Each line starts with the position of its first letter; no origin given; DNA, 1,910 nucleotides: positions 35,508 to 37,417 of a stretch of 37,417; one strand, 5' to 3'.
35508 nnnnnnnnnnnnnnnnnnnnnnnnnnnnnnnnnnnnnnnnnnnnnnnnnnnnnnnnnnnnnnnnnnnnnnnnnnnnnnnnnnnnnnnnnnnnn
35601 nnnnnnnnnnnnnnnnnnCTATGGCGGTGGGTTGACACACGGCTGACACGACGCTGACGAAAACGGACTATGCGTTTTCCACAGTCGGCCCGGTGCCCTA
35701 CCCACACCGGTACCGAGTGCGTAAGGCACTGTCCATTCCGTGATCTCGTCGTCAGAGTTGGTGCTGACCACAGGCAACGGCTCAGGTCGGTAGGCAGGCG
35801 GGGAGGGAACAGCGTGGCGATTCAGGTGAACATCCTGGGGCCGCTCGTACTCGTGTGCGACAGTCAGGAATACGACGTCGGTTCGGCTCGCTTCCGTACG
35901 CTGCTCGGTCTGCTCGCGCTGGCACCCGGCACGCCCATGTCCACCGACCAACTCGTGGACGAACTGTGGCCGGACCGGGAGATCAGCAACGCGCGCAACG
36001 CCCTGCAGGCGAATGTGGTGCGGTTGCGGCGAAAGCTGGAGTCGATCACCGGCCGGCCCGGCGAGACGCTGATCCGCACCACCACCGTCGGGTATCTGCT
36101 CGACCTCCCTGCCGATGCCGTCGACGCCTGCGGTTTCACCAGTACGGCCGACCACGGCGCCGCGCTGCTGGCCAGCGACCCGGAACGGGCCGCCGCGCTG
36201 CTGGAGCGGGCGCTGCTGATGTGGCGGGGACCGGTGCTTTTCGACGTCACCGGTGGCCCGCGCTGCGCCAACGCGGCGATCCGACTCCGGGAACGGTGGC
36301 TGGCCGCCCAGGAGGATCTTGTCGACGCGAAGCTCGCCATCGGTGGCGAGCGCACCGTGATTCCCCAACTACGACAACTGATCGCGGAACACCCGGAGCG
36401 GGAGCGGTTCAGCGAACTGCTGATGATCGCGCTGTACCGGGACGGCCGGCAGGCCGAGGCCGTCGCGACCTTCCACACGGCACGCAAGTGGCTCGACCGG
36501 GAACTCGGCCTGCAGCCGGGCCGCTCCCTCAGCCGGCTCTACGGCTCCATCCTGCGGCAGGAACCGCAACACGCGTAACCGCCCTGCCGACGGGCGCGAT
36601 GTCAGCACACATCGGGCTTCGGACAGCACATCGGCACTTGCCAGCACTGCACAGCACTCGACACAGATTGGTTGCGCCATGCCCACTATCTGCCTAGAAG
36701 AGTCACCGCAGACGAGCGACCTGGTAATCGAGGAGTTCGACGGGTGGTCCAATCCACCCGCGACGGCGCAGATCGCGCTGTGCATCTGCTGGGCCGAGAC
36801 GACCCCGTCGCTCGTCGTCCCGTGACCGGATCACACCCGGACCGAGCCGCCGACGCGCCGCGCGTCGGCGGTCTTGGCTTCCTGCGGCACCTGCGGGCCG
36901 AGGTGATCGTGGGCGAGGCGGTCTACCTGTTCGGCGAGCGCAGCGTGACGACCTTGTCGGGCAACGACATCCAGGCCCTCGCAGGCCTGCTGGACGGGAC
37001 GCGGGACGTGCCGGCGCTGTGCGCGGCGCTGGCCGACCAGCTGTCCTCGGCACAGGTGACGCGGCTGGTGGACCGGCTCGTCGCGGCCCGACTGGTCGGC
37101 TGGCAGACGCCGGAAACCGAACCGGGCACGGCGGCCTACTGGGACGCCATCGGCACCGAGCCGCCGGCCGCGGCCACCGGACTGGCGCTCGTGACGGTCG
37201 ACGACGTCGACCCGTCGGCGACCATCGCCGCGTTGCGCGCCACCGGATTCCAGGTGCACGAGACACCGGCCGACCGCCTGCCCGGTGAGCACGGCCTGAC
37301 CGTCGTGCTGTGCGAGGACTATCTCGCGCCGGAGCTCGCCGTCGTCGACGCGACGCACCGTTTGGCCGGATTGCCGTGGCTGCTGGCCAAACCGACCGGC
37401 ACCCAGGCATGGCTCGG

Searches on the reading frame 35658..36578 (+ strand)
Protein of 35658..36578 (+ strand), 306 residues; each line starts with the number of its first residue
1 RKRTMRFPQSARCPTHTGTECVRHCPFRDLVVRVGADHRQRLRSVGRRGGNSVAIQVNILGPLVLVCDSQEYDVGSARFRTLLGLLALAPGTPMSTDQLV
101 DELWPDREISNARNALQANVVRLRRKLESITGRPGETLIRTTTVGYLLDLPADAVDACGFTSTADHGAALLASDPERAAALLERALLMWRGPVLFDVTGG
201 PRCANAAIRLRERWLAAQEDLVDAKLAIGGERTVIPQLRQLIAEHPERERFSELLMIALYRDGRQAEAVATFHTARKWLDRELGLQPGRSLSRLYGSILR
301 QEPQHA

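Call 9: search_protein_families(library=pfam, proteins=[window:35658-36578:+])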
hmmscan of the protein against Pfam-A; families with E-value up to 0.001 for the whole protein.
window:35658-36578:+ (306 aa): 2 families
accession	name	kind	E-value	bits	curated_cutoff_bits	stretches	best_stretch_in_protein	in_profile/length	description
PF03704.23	BTAD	-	6.5e-40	137.3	22.1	1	155-299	1-146/146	Bacterial transcriptional activator domain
PF00486.34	Trans_reg_C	-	6.7e-11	42.5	26.2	1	80-148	11-77/77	Transcriptional regulatory protein, C terminal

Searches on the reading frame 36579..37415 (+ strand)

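Call 9: search_protein_families(library=pfam, proteins=[window:36579-37415:+])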
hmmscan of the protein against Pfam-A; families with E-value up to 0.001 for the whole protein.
window:36579-37415:+ (279 aa): 1 family
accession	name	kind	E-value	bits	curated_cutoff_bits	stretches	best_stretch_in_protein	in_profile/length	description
PF21084.3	DUF4423_like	-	0.00082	20.1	24.1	0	104-167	5-68/76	Winged Helix-turn-helix domain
